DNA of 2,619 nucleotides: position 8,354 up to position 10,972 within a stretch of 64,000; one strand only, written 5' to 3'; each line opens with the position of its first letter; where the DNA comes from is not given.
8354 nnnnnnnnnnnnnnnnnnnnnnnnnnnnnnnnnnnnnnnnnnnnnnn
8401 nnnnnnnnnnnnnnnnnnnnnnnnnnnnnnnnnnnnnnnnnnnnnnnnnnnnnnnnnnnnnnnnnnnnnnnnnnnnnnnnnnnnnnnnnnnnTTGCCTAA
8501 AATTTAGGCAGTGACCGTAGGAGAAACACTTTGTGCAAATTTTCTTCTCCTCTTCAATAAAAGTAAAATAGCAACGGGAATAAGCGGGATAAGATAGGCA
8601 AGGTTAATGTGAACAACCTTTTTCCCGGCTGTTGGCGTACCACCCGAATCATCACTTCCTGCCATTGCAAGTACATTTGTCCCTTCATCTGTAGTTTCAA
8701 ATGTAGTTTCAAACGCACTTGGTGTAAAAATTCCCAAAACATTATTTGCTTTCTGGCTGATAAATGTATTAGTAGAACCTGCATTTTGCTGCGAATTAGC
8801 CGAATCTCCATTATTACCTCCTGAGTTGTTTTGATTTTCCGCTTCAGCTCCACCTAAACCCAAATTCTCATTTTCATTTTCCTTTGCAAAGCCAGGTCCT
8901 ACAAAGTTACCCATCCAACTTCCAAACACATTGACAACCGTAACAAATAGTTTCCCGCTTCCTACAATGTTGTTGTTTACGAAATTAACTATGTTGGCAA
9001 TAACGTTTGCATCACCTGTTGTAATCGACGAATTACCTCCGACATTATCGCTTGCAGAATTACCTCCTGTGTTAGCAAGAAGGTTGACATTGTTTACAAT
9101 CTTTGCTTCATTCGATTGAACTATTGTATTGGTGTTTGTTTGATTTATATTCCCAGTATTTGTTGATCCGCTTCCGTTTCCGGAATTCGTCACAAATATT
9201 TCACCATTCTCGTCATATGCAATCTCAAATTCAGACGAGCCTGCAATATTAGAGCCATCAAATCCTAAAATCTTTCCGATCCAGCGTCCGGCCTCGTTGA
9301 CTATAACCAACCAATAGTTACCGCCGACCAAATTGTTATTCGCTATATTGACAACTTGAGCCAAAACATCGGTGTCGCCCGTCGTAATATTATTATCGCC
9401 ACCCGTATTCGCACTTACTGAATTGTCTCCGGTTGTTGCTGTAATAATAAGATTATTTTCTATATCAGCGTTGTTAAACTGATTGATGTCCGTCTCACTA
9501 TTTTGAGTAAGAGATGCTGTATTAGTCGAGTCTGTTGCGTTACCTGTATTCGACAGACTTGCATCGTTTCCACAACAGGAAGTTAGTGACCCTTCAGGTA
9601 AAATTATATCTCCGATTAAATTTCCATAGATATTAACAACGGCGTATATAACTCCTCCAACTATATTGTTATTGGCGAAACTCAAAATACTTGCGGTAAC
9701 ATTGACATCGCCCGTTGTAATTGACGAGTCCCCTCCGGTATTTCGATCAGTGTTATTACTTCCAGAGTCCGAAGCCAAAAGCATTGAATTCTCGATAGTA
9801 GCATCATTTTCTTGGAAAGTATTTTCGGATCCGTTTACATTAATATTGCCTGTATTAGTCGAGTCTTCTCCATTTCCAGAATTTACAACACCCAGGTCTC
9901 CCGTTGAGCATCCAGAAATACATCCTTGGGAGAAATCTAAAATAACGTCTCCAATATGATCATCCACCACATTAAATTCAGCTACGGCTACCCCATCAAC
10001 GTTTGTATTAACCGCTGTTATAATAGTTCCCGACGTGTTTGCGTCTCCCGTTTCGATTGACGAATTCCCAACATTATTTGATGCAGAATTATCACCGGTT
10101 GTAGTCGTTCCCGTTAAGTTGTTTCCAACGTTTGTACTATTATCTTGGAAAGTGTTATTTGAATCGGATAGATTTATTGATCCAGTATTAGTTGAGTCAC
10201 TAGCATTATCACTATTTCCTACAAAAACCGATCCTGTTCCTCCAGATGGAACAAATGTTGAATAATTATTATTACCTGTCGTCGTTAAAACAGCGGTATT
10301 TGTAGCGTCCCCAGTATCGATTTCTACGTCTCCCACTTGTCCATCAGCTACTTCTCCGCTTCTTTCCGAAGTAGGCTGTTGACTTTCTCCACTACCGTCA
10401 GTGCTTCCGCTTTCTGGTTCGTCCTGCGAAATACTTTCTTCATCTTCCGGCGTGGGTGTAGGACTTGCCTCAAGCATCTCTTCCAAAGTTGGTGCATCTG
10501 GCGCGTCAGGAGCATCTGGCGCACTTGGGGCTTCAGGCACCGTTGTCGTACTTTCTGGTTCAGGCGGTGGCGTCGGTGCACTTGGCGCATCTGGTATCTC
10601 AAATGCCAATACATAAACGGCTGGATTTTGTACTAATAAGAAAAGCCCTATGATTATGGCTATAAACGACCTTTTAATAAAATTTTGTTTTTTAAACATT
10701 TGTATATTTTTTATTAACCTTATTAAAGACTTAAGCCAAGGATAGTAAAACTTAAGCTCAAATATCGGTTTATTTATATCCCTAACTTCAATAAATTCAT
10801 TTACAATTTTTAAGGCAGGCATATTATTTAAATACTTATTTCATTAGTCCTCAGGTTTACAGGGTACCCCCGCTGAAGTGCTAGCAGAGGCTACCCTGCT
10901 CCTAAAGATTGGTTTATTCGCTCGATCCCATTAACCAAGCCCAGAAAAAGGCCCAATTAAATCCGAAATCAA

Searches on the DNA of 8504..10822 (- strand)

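Call 39: search_rna_families(source=L033, start=1500, end=2100, threshold=evalue, max_evalue=0.01)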
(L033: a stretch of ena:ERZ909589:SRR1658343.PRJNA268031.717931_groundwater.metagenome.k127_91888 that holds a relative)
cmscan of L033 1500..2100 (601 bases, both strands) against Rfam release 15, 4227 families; matches with E-value up to 0.01: 1.
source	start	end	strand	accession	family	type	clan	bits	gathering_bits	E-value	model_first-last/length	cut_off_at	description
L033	1781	1869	+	RF04121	mir-1289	Gene; miRNA;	-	26.3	66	0.0049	1-91/91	no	mir-1289 microRNA precursor family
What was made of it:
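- Tried and rejected: Rfam on the 95 bp missing from the window at 12297/12298 gave only a sub-threshold miRNA-family hit, taken as chance (call 39).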
